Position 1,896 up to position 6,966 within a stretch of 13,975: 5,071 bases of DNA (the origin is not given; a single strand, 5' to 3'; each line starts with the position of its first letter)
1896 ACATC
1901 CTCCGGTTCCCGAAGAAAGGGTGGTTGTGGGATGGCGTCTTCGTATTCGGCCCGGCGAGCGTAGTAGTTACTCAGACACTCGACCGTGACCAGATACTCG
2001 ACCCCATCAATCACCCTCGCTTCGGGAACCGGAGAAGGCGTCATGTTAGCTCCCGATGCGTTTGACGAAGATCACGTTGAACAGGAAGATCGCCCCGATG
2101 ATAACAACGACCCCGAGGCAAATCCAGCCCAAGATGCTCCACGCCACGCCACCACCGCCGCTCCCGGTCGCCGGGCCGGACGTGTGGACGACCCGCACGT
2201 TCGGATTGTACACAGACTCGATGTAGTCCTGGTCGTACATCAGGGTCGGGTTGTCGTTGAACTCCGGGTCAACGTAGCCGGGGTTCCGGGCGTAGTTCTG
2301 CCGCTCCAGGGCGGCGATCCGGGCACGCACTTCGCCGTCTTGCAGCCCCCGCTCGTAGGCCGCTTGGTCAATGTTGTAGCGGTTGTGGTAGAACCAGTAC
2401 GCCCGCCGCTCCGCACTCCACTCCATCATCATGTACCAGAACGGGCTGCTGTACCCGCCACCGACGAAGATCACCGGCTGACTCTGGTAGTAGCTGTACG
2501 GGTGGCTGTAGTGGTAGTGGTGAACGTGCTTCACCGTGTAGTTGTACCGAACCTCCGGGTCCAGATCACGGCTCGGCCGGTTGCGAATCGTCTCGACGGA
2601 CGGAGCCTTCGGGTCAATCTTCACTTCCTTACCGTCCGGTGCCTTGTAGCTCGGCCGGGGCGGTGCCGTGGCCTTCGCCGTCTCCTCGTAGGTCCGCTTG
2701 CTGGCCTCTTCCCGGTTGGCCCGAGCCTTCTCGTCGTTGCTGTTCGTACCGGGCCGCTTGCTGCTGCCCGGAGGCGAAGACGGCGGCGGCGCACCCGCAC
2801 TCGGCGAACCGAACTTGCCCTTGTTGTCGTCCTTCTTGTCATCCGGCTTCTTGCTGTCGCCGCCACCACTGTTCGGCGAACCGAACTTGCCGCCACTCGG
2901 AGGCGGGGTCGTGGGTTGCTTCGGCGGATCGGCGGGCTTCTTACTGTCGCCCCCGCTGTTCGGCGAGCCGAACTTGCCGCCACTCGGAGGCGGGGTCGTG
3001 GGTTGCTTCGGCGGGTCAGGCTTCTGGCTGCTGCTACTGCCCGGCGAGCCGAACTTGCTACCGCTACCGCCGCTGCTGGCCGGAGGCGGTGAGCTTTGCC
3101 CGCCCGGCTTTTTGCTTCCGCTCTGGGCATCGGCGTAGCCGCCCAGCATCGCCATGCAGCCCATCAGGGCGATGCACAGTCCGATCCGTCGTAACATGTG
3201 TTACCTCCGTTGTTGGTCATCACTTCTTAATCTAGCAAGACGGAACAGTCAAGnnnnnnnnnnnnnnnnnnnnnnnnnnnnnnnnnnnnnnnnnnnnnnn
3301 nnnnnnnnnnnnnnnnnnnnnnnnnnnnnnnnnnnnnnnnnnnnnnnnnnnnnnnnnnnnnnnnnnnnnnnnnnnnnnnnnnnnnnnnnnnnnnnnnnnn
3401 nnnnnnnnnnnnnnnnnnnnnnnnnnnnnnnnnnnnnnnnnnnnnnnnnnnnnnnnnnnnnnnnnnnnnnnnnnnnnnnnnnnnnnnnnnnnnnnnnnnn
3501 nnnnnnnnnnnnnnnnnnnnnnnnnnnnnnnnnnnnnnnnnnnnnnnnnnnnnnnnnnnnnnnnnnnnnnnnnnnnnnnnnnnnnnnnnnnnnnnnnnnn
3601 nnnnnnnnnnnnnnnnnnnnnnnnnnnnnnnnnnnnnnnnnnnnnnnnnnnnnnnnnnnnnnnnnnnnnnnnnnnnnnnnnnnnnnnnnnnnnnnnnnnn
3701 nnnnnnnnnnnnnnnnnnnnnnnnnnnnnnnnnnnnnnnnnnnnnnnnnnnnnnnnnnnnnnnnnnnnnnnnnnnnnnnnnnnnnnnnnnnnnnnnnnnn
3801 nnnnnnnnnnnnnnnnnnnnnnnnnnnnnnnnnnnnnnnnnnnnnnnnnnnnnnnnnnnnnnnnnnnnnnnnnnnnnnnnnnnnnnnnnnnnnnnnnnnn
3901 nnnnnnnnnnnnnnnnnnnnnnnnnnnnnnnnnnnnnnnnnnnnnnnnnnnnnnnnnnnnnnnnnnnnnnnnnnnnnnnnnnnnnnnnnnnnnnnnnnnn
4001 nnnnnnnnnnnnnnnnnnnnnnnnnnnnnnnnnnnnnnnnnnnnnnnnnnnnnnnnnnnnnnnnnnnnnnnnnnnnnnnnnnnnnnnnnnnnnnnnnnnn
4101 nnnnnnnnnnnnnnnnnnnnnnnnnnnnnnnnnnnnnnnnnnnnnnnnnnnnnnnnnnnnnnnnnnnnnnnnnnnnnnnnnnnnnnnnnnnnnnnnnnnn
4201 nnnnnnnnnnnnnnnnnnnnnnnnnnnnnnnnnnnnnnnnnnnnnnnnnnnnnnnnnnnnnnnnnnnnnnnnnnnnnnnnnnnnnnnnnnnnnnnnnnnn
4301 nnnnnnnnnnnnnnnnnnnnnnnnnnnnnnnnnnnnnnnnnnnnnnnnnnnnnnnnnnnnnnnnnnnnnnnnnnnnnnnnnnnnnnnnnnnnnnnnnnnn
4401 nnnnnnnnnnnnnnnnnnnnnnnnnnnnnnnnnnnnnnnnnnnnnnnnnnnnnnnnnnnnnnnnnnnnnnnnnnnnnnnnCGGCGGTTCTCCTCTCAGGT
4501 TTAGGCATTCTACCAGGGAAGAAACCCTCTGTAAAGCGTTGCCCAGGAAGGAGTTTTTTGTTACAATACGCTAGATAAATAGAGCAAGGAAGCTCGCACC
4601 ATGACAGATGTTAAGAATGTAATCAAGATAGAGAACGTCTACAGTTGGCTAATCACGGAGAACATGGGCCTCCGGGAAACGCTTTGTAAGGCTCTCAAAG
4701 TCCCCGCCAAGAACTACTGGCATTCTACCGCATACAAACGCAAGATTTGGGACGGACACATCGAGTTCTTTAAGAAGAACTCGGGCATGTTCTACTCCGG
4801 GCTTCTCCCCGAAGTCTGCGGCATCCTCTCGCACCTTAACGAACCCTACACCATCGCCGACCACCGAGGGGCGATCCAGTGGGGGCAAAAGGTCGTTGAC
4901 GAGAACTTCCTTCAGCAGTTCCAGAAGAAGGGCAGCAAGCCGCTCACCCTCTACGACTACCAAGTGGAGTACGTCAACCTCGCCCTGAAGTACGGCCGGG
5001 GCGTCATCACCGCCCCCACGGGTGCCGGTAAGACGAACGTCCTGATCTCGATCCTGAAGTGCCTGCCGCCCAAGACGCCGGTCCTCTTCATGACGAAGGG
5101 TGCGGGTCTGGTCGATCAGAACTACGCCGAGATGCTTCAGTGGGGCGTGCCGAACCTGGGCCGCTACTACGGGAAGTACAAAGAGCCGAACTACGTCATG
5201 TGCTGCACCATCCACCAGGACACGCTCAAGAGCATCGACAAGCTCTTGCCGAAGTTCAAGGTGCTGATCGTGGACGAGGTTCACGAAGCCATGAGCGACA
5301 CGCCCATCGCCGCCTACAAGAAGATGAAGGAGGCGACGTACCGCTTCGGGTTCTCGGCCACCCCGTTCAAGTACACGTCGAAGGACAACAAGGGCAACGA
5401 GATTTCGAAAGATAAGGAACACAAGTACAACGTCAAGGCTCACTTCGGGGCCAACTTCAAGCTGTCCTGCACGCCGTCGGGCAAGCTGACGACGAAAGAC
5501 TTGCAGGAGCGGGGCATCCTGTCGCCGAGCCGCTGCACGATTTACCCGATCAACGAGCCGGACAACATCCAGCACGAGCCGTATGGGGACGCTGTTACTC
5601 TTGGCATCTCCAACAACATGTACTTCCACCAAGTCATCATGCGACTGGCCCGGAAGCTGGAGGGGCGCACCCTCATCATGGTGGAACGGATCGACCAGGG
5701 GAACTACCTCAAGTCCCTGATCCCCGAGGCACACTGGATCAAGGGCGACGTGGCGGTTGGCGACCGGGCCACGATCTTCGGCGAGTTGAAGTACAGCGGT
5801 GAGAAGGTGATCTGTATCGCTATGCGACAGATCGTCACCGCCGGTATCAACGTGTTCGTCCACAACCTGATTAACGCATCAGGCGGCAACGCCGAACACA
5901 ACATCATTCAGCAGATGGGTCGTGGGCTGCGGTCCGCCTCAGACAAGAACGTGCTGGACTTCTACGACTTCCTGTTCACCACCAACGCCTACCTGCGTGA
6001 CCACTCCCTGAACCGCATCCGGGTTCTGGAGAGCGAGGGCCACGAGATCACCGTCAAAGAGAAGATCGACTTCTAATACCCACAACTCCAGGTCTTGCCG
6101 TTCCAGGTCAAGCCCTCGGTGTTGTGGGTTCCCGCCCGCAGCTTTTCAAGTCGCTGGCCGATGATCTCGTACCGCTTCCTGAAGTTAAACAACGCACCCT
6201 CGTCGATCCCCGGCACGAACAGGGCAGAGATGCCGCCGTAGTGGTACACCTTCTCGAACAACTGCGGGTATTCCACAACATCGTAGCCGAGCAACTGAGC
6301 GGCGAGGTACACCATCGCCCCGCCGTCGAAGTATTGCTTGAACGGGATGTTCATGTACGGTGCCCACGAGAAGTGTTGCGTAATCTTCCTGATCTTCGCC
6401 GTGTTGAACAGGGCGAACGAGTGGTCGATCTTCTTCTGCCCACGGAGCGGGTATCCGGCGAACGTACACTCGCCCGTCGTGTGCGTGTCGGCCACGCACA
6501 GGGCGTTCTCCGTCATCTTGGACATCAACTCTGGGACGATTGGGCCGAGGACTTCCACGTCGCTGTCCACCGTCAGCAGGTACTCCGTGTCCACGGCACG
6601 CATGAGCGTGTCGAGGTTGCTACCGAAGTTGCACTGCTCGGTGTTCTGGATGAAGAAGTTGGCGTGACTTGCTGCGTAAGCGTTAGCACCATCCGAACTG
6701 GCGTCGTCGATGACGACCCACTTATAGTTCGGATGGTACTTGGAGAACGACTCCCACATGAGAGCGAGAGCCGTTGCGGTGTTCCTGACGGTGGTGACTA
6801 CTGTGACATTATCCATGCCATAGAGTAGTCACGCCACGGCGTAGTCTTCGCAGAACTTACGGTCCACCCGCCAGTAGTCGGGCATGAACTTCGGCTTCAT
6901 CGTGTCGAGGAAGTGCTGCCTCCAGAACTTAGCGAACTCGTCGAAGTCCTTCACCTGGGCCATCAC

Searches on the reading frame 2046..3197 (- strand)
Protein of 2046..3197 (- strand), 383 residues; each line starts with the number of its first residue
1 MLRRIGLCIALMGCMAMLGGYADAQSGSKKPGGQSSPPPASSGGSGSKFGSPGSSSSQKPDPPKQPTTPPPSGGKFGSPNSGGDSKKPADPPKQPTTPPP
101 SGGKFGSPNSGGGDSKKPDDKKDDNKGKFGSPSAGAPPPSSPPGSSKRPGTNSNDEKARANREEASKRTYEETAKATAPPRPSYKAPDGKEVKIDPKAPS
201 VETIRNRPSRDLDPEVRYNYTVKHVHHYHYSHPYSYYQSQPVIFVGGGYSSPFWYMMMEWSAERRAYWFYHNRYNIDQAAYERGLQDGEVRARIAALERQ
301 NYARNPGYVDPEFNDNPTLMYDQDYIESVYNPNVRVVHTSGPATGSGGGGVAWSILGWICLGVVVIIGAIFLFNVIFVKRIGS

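Call 4: search_protein_families(library=pfam, proteins=[window:2046-3197:-], max_evalue=0.01)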
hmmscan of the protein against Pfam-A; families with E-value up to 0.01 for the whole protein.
window:2046-3197:- (383 aa): 0 families

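Call 30: search_protein_families(library=phrogs, proteins=[window:2046-3197:-], max_evalue=0.001)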
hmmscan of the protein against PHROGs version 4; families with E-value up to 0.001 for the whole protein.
window:2046-3197:- (383 aa): 0 families

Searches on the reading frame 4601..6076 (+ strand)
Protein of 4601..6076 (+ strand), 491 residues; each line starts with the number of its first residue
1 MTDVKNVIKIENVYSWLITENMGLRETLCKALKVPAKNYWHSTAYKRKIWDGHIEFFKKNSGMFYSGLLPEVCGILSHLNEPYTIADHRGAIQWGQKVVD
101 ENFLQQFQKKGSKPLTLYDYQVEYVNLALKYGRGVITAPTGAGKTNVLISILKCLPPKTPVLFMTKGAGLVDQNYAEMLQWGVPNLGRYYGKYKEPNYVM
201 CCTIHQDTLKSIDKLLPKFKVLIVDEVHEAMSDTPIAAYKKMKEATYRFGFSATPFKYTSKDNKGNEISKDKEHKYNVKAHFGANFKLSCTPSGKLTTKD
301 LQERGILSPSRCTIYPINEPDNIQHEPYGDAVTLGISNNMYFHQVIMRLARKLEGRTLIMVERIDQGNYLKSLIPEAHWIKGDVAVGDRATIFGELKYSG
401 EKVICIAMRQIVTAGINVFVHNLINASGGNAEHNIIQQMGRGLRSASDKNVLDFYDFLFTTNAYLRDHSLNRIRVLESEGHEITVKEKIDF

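Call 3: search_protein_families(library=pfam, proteins=[window:4601-6076:+], max_evalue=0.01)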
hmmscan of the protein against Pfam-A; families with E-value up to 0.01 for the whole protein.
window:4601-6076:+ (491 aa): 4 families
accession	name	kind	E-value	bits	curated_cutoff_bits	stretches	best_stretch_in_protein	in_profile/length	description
PF04851.21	ResIII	-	1.1e-14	55.2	22.5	1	116-256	3-163/164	Type III restriction enzyme, res subunit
PF00270.35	DEAD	-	1.4e-08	35.1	26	1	119-256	2-161/167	DEAD/DEAH box helicase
PF13086.12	AAA_11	-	0.0013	19.1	27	0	199-230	195-225/257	AAA domain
PF00271.37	Helicase_C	-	0.0033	18.1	23.5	1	350-445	11-109/110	Helicase conserved C-terminal domain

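Call 5: search_protein_families(library=phrogs, proteins=[window:4601-6076:+], max_evalue=0.01)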
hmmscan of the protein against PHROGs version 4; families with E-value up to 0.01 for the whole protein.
window:4601-6076:+ (491 aa): 8 families
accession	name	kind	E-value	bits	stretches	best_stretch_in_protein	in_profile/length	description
phrog_16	-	DNA, RNA and nucleotide metabolism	4.9e-59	201.5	2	109-476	265-613/986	DNA helicase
phrog_9690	-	DNA, RNA and nucleotide metabolism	7.9e-32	111.5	1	191-488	13-304/306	DNA helicase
phrog_16259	-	DNA, RNA and nucleotide metabolism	3.4e-23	83.4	1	7-271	5-272/330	DNA helicase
phrog_14619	-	DNA, RNA and nucleotide metabolism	3.2e-16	60.7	1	30-158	31-161/314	DNA helicase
phrog_62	-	DNA, RNA and nucleotide metabolism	1.5e-09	36.9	1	102-257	675-851/1881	DNA helicase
phrog_2488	-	DNA, RNA and nucleotide metabolism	0.00056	19.8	0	118-207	20-113/579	DNA helicase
phrog_5173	-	unknown function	0.0019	17.5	1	128-257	58-187/721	-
phrog_1967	-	DNA, RNA and nucleotide metabolism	0.0097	15.5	0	116-156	152-191/776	DNA helicase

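Call 6: search_protein_families(library=padloc, proteins=[window:4601-6076:+], max_evalue=0.01)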
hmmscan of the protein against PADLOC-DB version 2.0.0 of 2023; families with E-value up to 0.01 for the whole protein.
window:4601-6076:+ (491 aa): 13 families
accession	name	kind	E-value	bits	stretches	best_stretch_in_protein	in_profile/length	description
PDLC02707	PbeA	-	6.7e-13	46.1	1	105-261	241-419/672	PbeA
PDLC02704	PbeA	-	3e-11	40.5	1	203-281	368-433/682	PbeA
PDLC02703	PbeA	-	2.1e-09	34.5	1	118-268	248-415/626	PbeA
PDLC01439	typeIV_DinG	-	5e-06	23.5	1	112-177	11-78/575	CAS-IV-A; associated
PDLC02706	PbeA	-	8.2e-05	19.4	0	200-267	374-441/722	PbeA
PDLC01770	Cas3g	-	0.00039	17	0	115-151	13-46/733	-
PDLC04173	GajB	-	0.00088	16.3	1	129-167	7-45/471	-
PDLC03046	REase_I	-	0.0024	13.8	1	212-276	404-468/1025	Type I restriction enzyme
PDLC03658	mREase_IV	-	0.0049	12.6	0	380-459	481-559/953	Type IV methyl-directed restriction enzyme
PDLC02705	PbeA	-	0.0062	12.7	0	198-259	349-415/691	PbeA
PDLC01252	Cas3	-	0.0081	13.6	0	135-150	3-18/324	CAS-I; effector_G3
PDLC04140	mad8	-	0.0083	13.7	0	134-158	30-54/314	mads_8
PDLC04171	GajB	-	0.0087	13.1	0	132-185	12-65/392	-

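Call 7: search_protein_families(library=ncbifam, proteins=[window:4601-6076:+], max_evalue=0.01)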
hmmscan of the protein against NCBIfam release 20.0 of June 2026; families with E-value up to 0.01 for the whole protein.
window:4601-6076:+ (491 aa): 4 families
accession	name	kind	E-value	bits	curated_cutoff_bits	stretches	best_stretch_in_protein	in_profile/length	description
NF045503.1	repair_heli_XPB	equivalog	2.1e-12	46.4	610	2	104-254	172-334/548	DNA repair helicase XPB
TIGR04095.1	dnd_restrict_1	equivalog_domain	3e-10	39.7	600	1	203-265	118-176/451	DNA phosphorothioation system restriction enzyme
NF053632.1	heli_RadD_YejH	equivalog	2.5e-08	32.7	720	1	116-242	2-131/573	DNA repair helicase RadD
TIGR04121.1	DEXH_lig_assoc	equivalog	0.0072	14.1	850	0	105-146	5-43/804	ligase-associated DNA damage response DEXH box helicase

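Call 24: search_dna_similar(query=window:4601-6076:+, collection=phages, mode=protein, max_rows=15)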
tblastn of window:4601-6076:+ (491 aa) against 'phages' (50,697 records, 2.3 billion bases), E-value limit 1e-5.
Records with a match: 2123; places in all: 2202; records where one place covers at least 80% of the query: 1886.
Best place of each record, by identity: <60% 2123.
By first word of the organism name: Synechococcus 377; Staphylococcus 342; Bacillus 223; Klebsiella 176; Salmonella 172; Escherichia 146; Vibrio 71; Enterococcus 70; Acinetobacter 61; Cyanophage 61; and 50 more.
By host as written in the record: - 360; Staphylococcus aureus 112; Synechococcus 107; Klebsiella pneumoniae 79; Escherichia coli 61; Synechococcus sp. 38; Synechococcus sp. WH7803 28; Staphylococcus sp. 27; and 522 more.
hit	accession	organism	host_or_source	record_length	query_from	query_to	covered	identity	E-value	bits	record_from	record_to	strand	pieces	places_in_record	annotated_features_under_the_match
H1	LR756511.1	uncultured phage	metagenomic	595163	7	491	99%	44.1%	5e-135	436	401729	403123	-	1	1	record has no annotation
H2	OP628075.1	Lysinibacillus phage vB_LfM_LysYB1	Lysinibacillus fusiformis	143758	10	483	97%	28.8%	1e-16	158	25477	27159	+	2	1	type III restriction enzyme, res subunit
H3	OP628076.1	Lysinibacillus phage vB_LfM_LysYB2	Lysinibacillus fusiformis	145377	10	483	97%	28.8%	1e-16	158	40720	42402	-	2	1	type III restriction enzyme, res subunit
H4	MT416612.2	Bacillus phage YungSlug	Bacillus thuringiensis kurstaki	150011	8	483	91%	29.4%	5e-12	147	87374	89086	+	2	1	DNA helicase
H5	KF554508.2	Bacillus phage CP-51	Bacillus cereus HER1399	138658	7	483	97%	27.2%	9e-37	150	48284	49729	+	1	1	putative helicase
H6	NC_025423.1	Bacillus phage CP-51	Bacillus cereus HER1399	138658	7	483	97%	27.2%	9e-37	150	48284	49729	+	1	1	DNA helicase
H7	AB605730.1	Bacillus phage SP-10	-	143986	8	483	90%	29.4%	4e-14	150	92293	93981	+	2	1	DNA helicase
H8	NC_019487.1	Bacillus phage SP-10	-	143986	8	483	90%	29.4%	4e-14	150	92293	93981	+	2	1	DNA helicase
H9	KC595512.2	Bacillus phage JL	Bacillus cereus BGSC 6E1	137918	7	483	97%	26.9%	1e-39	159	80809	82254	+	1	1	DNA helicase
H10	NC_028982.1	Bacillus phage JL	Bacillus cereus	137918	7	483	97%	26.9%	1e-39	159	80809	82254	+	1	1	DNA helicase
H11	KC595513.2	Bacillus phage Shanette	Bacillus cereus BGSC 6E1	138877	7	483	97%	26.7%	6e-40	160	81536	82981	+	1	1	DNA helicase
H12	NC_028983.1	Bacillus phage Shanette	Bacillus cereus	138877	7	483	97%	26.7%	6e-40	160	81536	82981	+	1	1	DNA helicase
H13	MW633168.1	Enterococcus phage MDA2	Enterococcus faecium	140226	8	483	95%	27.2%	2e-17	159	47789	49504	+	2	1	helicase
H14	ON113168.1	Enterococcus phage vB_OCPT_Car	Enterococcus sp.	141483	8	483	95%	27.2%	2e-17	159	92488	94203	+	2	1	uvsW: ATP-dependent DNA helicase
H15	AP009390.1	Enterococcus phage EF24C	Enterococcus faecalis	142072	8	483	95%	27.2%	2e-17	159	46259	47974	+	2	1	putative helicase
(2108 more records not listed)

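Call 25: get_annotated_region(hit=H1, flank=15000)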
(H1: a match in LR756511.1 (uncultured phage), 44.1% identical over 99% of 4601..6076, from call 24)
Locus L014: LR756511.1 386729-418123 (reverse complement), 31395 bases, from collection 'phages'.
description: uncultured phage genome assembly, chromosome: 1.
organism: uncultured phage (NCBI taxid 278008)
taxonomy: Viruses; environmental samples
host: -; source: metagenomic; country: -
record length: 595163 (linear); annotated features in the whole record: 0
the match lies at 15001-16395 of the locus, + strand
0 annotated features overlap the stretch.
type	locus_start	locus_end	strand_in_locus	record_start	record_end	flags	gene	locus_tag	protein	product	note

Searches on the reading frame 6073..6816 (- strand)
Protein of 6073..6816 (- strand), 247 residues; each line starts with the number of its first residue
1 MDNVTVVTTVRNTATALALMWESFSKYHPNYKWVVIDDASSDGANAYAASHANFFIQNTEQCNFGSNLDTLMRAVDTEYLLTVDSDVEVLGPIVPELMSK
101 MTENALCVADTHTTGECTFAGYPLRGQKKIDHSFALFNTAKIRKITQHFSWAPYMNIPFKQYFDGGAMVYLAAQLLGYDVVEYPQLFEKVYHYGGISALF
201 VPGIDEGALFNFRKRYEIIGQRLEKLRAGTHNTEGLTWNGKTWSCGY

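Call 3: search_protein_families(library=pfam, proteins=[window:6073-6816:-], max_evalue=0.01)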
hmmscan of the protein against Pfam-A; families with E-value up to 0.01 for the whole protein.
window:6073-6816:- (247 aa): 1 family
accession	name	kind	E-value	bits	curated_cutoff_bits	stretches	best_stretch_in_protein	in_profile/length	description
PF00535.33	Glycos_transf_2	-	1.5e-12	48.2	23.3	1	5-151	1-156/168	Glycosyl transferase family 2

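Call 5: search_protein_families(library=phrogs, proteins=[window:6073-6816:-], max_evalue=0.01)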
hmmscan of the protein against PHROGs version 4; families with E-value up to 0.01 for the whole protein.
window:6073-6816:- (247 aa): 1 family
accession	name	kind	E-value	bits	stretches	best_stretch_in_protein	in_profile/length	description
phrog_841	-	moron, auxiliary metabolic gene and host takeover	0.0013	19.3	1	3-109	3-119/309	GtrB-like O-antigen conversion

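Call 6: search_protein_families(library=padloc, proteins=[window:6073-6816:-], max_evalue=0.01)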
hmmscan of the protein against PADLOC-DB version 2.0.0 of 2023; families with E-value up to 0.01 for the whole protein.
window:6073-6816:- (247 aa): 0 families

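Call 7: search_protein_families(library=ncbifam, proteins=[window:6073-6816:-], max_evalue=0.01)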
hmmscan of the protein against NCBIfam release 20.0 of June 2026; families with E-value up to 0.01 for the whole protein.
window:6073-6816:- (247 aa): 3 families
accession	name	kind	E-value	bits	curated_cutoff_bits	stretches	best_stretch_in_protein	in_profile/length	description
TIGR03965.1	mycofact_glyco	equivalog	0.00079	18.4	280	1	2-101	74-179/467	mycofactocin biosynthesis glycosyltransferase MftF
NF007482.0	PRK10073.1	equivalog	0.0013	17.8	423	1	3-112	7-121/334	glycosyltransferase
TIGR04182.1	glyco_TIGR04182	equivalog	0.004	16.6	325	1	4-104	2-100/293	S-layer glycoprotein N-glycosyltransferase AglJ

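Call 85: search_dna_similar(query=window:6073-6816:-, collection=phages, mode=protein, max_rows=8, max_evalue=0.001)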
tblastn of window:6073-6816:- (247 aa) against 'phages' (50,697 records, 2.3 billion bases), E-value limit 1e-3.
No match.
